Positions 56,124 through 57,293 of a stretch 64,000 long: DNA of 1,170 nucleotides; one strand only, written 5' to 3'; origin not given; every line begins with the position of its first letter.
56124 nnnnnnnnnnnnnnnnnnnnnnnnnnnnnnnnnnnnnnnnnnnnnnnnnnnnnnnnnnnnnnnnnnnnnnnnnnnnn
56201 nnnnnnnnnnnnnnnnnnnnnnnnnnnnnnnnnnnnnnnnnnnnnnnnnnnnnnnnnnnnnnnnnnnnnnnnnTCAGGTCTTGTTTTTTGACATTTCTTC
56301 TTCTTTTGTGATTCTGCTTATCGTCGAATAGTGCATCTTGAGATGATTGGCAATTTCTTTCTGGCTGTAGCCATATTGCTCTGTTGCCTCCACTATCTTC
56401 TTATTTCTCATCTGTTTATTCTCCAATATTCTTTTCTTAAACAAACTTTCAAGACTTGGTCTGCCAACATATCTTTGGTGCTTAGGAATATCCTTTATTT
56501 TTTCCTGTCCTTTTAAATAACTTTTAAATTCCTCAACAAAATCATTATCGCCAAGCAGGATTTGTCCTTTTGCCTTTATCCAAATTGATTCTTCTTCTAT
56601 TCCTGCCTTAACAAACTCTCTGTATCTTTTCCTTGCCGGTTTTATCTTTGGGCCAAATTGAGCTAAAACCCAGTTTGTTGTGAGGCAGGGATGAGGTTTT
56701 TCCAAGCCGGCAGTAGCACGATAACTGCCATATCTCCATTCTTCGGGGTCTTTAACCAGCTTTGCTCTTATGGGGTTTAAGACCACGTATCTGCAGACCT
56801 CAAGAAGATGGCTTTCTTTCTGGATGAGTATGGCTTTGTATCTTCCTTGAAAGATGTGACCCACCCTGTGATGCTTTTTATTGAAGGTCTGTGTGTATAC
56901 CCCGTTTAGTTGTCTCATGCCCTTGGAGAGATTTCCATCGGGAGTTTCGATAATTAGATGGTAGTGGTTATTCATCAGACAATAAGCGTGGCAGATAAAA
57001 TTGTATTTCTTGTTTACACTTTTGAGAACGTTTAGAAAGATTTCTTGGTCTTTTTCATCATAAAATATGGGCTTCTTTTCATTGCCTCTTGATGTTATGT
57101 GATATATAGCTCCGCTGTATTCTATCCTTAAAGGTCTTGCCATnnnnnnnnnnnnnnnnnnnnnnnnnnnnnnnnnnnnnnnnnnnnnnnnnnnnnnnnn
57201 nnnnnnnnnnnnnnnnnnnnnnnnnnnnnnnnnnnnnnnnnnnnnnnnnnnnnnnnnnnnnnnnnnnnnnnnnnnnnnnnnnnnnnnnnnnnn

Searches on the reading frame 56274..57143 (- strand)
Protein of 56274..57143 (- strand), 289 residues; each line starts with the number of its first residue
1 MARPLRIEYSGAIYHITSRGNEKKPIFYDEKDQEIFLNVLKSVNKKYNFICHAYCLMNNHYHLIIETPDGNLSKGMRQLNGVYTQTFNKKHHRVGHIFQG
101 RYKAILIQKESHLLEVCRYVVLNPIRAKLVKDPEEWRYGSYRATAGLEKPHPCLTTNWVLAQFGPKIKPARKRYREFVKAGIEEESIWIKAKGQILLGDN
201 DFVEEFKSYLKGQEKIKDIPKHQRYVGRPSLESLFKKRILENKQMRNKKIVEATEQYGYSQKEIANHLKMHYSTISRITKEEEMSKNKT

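Call 58: search_protein_families(library=pfam, proteins=[window:56274-57143:-], max_evalue=0.00001)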
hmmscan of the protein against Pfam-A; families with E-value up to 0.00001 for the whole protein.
window:56274-57143:- (289 aa): 1 family
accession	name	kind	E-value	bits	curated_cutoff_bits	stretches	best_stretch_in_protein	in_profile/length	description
PF01797.21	Y1_Tnp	-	2.8e-14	53.7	23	1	10-120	3-118/121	Transposase IS200 like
